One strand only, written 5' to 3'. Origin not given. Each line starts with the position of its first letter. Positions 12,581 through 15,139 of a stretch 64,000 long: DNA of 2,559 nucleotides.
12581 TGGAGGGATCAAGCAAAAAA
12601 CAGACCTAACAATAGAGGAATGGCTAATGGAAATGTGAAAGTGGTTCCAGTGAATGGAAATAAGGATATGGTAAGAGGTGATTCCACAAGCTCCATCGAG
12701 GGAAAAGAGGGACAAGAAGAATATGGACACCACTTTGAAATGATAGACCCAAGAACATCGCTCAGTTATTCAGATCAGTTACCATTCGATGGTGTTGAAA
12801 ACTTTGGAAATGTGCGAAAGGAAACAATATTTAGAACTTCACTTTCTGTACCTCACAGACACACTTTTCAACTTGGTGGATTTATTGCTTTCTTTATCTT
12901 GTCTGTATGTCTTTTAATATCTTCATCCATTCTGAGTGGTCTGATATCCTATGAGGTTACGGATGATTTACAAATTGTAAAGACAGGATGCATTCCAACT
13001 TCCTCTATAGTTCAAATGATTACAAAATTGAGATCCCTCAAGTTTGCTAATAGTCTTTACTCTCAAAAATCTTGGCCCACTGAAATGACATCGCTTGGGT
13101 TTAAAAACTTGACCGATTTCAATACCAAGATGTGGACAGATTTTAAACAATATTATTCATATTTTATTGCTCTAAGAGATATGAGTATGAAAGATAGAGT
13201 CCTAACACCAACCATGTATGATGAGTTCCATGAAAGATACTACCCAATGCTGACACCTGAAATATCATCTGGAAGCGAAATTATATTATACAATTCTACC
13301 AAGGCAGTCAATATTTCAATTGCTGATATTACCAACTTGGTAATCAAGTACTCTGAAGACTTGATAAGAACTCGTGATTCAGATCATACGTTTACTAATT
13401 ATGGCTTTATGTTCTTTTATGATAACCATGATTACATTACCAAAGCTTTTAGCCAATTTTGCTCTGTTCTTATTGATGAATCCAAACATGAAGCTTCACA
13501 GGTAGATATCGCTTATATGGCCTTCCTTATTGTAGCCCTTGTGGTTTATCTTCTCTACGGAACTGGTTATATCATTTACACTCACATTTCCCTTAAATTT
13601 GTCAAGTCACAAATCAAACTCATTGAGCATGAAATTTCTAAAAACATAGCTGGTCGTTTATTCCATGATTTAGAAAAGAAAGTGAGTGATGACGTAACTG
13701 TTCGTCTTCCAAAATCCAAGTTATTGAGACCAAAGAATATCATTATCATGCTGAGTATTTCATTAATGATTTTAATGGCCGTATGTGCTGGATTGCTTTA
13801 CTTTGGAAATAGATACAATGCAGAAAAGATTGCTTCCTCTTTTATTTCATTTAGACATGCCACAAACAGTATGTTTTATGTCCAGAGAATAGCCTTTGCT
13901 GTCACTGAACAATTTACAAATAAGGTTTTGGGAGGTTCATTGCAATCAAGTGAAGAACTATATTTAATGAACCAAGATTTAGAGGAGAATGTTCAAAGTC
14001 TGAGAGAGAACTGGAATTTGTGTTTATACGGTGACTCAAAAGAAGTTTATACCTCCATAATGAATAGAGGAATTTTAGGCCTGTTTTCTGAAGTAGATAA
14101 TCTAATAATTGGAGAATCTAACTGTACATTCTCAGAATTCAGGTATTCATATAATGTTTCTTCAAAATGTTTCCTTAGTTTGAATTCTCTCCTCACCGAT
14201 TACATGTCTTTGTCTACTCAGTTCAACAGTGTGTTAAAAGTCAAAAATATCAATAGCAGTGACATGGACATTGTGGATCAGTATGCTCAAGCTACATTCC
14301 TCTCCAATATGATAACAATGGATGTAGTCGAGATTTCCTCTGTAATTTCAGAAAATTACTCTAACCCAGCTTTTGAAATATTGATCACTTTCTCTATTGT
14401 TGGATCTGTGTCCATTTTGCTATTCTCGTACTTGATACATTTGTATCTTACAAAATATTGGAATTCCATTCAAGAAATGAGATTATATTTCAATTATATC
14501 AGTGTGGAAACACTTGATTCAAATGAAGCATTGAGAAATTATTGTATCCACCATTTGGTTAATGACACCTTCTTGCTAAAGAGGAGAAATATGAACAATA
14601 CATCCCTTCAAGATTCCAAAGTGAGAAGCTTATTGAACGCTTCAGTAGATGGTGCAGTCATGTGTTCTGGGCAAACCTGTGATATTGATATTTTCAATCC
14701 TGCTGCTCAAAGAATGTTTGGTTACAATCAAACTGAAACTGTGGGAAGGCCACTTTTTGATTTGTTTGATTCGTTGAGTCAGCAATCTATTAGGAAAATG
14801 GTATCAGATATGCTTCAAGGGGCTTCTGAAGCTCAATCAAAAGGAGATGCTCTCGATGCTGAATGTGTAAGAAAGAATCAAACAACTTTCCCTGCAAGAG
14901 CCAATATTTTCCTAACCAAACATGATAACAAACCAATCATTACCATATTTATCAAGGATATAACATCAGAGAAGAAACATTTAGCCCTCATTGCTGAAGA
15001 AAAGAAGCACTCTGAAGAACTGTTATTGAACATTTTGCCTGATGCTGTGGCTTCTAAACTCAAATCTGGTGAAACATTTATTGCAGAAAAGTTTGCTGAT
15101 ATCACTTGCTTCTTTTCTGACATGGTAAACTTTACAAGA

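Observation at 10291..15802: Giant polytopic PAS-sensor adenylyl cyclase with unresolved 5' exon(s)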

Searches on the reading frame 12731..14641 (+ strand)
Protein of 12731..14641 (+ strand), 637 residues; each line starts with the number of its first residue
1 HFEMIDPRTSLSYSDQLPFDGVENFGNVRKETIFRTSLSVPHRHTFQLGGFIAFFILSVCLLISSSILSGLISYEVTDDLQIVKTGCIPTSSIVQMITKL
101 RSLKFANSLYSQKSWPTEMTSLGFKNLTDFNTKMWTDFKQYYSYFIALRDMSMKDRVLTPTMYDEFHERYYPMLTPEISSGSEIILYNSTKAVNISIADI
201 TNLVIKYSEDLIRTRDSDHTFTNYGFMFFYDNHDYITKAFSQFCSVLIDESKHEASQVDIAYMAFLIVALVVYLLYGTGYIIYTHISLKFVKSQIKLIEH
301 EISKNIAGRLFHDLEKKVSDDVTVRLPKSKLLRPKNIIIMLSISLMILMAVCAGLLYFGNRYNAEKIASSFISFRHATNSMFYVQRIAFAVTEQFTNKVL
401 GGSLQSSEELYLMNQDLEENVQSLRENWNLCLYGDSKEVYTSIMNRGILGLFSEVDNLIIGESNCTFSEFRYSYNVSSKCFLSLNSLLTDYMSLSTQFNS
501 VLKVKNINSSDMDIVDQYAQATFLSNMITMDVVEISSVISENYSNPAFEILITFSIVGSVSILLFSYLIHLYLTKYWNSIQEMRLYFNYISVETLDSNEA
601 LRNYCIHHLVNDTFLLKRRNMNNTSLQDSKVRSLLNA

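Call 54: predict_structure(alignment_id=A1)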
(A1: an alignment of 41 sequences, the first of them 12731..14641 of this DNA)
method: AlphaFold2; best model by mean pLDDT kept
length: 637 residues; sequences in the alignment: 41
mean_pLDDT: 82.1   pTM: 0.74
mean pLDDT of the five models: 82.1, 80.9, 79.5, 79.0, 79.0
residues with pLDDT >= 90: 274; 70-90: 259; 50-70: 54; < 50: 50
segments of 3 or more residues with pLDDT < 50: 1-23, 439-441, 612-628, 635-637
pLDDT, mean of each block of 10 residues (from residue 1): 33 38 63 85 87 94 93 89 92 91 85 79 85 92 95 87 93 90 81 96 96 76 89 93 93 90 94 94 87 78 78 67 60 85 94 93 87 90 92 84 74 88 94 73 66 88 74 59 89 91 65 83 90 91 88 94 95 88 83 84 80 46 46 48
secondary structure, 60 per line:
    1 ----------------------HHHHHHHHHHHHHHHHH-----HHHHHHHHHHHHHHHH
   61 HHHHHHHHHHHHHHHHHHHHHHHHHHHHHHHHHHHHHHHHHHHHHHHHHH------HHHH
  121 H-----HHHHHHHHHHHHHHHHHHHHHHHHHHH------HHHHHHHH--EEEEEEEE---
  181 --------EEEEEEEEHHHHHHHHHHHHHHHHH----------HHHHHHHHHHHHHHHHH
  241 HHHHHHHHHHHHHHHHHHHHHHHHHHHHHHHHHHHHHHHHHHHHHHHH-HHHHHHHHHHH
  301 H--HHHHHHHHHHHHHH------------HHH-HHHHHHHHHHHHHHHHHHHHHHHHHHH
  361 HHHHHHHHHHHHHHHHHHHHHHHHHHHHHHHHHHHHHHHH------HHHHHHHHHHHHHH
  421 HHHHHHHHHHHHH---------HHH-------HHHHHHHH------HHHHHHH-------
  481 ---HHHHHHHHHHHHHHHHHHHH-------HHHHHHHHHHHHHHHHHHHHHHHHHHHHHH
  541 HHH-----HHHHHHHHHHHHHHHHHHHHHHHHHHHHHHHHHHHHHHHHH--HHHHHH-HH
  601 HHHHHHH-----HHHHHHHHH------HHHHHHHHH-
elements in order: H23-39 H45-110 H117-121 H127-153 H160-167 E170-177 E189-196 H197-213 H224-288 H290-301 H304-317 H334-400 H407-433 H453-460 H467-473 H484-503 H511-543 H549-589 H592-597 H599-607 H613-621 H628-636

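Call 56: fold_search(model_id=the predicted structure, library=pdb)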
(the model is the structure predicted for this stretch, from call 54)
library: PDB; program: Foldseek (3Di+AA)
matches with E <= 10: 314; with E <= 0.001: 0
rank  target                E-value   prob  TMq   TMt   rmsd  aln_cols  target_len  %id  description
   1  8w20_A                3.2e-02  0.15  0.09  0.08  67.5       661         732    7  Umb1 umbrella toxin particle (released 2024-04-17)
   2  9u4r_BA               1.2e-01  0.82  0.22  0.34  12.2       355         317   11  Structure of the intial complex in filament assembly at 3.23 angstroms resolution, conformation 2. (released 2026-03-25)
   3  9g71_A                1.2e-01  0.14  0.08  0.12  32.7       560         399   10  Cryo-EM structure of TTYH2 in complex with lipids in GDN (released 2025-05-21)
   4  9u7y_BB               1.5e-01  0.75  0.22  0.35  12.1       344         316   12  Structure of the tip region of the intial complex in bacterial flagellar filament assembly at 3.68 angstroms resoluti (released 2026-04-01)
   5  8dl6_A                2.1e-01  0.12  0.11  0.15  39.7       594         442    8  Cryo-EM structure of human ferroportin/slc40 bound to Ca2+ in nanodisc (released 2023-01-25)
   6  8ouh_A                2.3e-01  0.08  0.09  0.11  32.3       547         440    9  Complex of human ASCT2 with Syncytin-1 (released 2024-05-01)
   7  9go6_S                2.4e-01  0.66  0.21  0.34  12.1       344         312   13  Salmonella hook-filament junction complex (released 2025-04-09)
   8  7awm                  2.5e-01  0.09  0.10  0.14  35.4       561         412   10  Structure of the thermostabilized EAAT1 cryst mutant in complex with L-ASP, three sodium ions and the allosteric inhibit (released 2021-10-13)
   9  7zr1_C                3.1e-01  0.11  0.11  0.09  88.2       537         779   10  Chaetomium thermophilum Mre11-Rad50-Nbs1 complex bound to ATPyS (composite structure) (released 2023-01-11)
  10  8qrs                  3.2e-01  0.08  0.11  0.14  29.9       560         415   11  ASCT2 protomer in lipid nanodiscs with bound glutamine and Na+ ions in the intermediate outward-facing state (iOFS-up) (released 2024-08-14)
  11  5ghe                  3.3e-01  0.15  0.09  0.14  39.9       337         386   10  Crystal Structure of Bacillus thuringiensis Cry6Aa2 Protoxin (released 2016-08-03)
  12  9go6_Q                3.6e-01  0.51  0.19  0.33  12.4       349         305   12  Salmonella hook-filament junction complex (released 2025-04-09)
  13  5aym                  3.8e-01  0.14  0.14  0.21  37.8       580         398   10  Crystal structure of a bacterial homologue of iron transporter ferroportin in outward-facing state with soaked iron (released 2015-11-04)
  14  9go6_R                4.0e-01  0.41  0.20  0.31  12.2       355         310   12  Salmonella hook-filament junction complex (released 2025-04-09)
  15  9go6_U                4.3e-01  0.47  0.21  0.33  12.2       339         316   12  Salmonella hook-filament junction complex (released 2025-04-09)
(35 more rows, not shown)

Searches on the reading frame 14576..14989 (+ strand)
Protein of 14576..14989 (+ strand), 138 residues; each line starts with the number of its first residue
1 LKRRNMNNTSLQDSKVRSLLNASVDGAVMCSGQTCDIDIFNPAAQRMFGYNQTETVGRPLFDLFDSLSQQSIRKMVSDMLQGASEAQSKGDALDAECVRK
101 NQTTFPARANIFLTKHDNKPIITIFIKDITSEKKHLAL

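Call 41: search_solved_structures(query=window:14576-14989:+, max_evalue=0.01, show_alignments=4)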
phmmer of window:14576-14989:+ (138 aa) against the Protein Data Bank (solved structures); distinct sequences matched with E-value up to 0.01: 8.
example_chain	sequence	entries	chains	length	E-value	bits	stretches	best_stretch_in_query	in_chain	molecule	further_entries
1y28_A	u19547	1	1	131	6e-07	33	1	12-133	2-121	Sensor protein fixL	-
1dp6_A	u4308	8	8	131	8.4e-07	32.5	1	12-133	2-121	FIXL PROTEIN | SENSOR PROTEIN FIXL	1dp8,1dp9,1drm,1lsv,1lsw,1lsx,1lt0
2cmn_A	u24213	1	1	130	1.3e-06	32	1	14-133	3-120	SENSOR PROTEIN FIXL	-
8js5_A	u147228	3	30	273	2.7e-06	30.9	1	12-133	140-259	Sensor protein FixL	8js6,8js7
1xj4_A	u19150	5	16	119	6.3e-05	26.5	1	31-133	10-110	Sensor protein fixL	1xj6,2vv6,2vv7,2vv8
1xj2_A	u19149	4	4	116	7.8e-05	26.2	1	36-133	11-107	Sensor protein fixL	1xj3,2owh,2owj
1d06_A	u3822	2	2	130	0.00013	25.4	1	11-130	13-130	nitrogen fixation regulatory protein fixL | FIXL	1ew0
3mjq_A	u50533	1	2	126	0.002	21.6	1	40-134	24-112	uncharacterized protein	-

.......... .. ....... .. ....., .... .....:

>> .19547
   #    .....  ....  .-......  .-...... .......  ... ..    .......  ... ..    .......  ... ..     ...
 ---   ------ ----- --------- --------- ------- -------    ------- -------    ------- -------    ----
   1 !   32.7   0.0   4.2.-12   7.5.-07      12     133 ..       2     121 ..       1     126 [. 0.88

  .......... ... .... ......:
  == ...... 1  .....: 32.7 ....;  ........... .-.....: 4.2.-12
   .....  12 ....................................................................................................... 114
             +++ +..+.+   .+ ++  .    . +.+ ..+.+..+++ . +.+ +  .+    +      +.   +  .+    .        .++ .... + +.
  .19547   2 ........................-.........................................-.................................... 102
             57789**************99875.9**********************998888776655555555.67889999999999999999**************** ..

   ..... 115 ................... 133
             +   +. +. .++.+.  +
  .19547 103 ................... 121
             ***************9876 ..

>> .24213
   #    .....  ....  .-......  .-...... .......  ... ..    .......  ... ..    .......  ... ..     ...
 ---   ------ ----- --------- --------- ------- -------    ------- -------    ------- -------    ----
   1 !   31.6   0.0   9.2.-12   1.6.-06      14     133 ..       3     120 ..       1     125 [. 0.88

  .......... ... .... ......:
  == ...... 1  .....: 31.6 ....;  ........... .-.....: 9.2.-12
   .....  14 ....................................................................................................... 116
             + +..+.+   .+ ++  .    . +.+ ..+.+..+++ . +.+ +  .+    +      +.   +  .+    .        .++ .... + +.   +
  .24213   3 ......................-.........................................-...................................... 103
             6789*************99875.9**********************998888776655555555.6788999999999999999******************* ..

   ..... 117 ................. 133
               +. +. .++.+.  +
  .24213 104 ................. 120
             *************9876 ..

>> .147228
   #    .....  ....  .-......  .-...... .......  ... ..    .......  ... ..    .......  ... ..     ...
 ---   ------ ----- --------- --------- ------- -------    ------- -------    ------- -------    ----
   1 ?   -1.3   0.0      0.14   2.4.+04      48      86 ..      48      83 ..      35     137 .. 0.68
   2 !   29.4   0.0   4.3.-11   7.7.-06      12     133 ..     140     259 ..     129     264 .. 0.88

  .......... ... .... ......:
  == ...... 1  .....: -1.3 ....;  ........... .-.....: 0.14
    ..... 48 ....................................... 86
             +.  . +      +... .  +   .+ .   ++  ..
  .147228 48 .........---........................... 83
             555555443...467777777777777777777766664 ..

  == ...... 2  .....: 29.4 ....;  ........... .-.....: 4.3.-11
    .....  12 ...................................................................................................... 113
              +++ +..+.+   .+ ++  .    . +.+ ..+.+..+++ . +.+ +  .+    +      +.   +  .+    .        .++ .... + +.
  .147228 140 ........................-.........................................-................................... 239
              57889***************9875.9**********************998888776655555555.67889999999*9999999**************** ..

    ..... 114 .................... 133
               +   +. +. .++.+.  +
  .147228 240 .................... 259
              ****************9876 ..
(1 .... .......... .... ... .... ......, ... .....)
